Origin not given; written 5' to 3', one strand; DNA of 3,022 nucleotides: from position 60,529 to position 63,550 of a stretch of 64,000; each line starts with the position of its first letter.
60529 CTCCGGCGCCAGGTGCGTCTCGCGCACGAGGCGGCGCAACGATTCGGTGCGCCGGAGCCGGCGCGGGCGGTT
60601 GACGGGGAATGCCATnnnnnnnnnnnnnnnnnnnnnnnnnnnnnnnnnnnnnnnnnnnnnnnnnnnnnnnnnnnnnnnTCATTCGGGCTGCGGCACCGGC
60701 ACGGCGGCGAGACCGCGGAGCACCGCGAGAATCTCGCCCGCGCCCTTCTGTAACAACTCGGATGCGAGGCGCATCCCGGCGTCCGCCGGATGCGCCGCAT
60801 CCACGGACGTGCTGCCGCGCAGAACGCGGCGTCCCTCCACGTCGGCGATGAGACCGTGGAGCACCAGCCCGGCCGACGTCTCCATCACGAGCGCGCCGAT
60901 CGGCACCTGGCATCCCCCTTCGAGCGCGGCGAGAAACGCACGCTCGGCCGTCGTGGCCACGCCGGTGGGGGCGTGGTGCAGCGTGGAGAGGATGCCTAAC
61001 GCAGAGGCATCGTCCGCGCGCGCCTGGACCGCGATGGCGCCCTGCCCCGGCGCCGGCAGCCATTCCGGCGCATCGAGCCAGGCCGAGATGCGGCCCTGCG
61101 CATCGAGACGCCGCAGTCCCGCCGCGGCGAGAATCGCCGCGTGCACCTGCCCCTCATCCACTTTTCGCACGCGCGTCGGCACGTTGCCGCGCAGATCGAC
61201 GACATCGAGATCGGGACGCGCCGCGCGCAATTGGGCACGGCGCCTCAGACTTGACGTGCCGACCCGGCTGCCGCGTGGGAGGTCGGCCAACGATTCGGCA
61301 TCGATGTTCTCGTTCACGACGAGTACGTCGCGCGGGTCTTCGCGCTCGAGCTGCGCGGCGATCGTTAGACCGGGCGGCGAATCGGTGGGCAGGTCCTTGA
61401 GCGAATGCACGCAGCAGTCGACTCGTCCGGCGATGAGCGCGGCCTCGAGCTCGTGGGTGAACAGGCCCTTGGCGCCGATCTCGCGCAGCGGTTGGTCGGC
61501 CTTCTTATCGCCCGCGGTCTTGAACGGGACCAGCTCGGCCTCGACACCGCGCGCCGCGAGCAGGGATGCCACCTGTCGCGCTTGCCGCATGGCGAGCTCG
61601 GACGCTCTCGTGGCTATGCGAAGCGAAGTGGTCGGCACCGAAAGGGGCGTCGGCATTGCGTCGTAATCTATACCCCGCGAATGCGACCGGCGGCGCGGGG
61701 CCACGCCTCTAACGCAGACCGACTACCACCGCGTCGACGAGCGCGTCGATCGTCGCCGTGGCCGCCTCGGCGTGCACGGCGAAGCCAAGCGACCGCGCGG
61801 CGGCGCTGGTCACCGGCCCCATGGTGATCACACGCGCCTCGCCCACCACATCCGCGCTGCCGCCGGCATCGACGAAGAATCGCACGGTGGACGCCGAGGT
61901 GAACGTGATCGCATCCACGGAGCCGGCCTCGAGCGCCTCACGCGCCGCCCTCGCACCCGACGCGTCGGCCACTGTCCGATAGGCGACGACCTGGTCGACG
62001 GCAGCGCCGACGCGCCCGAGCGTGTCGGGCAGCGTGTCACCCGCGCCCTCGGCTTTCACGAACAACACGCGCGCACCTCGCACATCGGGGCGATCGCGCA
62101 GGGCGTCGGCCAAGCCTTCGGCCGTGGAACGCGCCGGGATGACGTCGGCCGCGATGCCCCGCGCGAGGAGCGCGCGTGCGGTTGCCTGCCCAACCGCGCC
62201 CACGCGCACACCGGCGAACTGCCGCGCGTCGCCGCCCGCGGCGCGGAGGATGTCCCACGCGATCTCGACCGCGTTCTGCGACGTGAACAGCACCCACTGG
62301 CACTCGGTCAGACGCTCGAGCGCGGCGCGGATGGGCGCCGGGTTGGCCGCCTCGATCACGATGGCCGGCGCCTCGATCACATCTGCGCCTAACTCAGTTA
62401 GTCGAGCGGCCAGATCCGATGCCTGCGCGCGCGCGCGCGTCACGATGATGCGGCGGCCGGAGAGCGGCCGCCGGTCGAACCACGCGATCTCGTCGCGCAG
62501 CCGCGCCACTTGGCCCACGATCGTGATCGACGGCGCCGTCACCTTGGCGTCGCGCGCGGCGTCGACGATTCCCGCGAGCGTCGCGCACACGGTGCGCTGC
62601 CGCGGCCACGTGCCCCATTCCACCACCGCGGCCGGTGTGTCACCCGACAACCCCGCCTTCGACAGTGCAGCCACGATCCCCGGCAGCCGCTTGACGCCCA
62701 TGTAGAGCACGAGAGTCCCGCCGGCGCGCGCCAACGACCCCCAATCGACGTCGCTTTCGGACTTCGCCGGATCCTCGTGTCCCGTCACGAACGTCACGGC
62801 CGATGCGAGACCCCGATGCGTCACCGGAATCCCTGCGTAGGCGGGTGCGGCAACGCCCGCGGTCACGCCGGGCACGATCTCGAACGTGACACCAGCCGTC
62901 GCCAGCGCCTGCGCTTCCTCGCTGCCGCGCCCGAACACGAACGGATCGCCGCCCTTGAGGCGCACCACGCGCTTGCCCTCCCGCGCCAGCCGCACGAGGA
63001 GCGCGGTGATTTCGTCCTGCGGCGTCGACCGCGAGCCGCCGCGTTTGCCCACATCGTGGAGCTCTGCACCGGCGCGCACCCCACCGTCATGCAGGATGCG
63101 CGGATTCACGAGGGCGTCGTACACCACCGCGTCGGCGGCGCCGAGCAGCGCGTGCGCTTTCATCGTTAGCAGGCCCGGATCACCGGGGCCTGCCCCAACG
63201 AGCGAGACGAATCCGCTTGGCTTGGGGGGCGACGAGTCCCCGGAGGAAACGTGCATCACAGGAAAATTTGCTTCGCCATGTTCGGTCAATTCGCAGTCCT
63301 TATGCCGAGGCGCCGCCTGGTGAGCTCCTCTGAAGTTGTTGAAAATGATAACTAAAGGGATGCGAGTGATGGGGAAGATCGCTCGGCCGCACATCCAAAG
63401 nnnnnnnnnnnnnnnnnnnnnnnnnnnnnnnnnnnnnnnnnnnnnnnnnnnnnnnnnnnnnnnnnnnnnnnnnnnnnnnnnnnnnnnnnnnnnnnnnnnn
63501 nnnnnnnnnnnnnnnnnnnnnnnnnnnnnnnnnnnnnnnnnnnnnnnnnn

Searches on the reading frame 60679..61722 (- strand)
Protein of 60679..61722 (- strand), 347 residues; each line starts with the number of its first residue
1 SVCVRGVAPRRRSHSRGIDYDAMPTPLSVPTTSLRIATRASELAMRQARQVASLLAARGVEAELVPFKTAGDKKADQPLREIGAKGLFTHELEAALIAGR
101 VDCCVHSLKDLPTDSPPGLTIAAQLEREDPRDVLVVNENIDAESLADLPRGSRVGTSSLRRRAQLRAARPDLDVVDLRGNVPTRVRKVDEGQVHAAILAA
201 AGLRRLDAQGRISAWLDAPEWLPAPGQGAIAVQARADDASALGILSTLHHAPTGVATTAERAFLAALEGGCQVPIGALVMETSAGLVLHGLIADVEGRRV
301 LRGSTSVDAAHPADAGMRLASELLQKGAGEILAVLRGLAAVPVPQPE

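Call 7: search_protein_families(library=pfam, proteins=[window:60679-61722:-], max_evalue=0.001)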
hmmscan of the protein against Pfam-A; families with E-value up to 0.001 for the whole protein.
window:60679-61722:- (347 aa): 2 families
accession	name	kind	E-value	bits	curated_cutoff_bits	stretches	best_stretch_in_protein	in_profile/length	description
PF01379.25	Porphobil_deam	-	1.4e-79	266.9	22.1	1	34-240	1-204/207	Porphobilinogen deaminase, dipyromethane cofactor binding domain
PF03900.20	Porphobil_deamC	-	5.1e-14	52.8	26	1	257-325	4-74/74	Porphobilinogen deaminase, C-terminal domain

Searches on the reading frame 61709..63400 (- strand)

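Call 7: search_protein_families(library=pfam, proteins=[window:61709-63400:-], max_evalue=0.001)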
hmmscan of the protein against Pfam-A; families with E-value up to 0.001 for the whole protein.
window:61709-63400:- (563 aa): 2 families
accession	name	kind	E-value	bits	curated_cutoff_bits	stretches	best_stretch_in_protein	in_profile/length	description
PF02602.20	HEM4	-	1e-58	198.6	27.5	1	329-555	2-230/231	Uroporphyrinogen-III synthase HemD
PF00590.25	TP_methylase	-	6.2e-52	177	27.8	1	65-276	2-209/212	Tetrapyrrole (Corrin/Porphyrin) Methylases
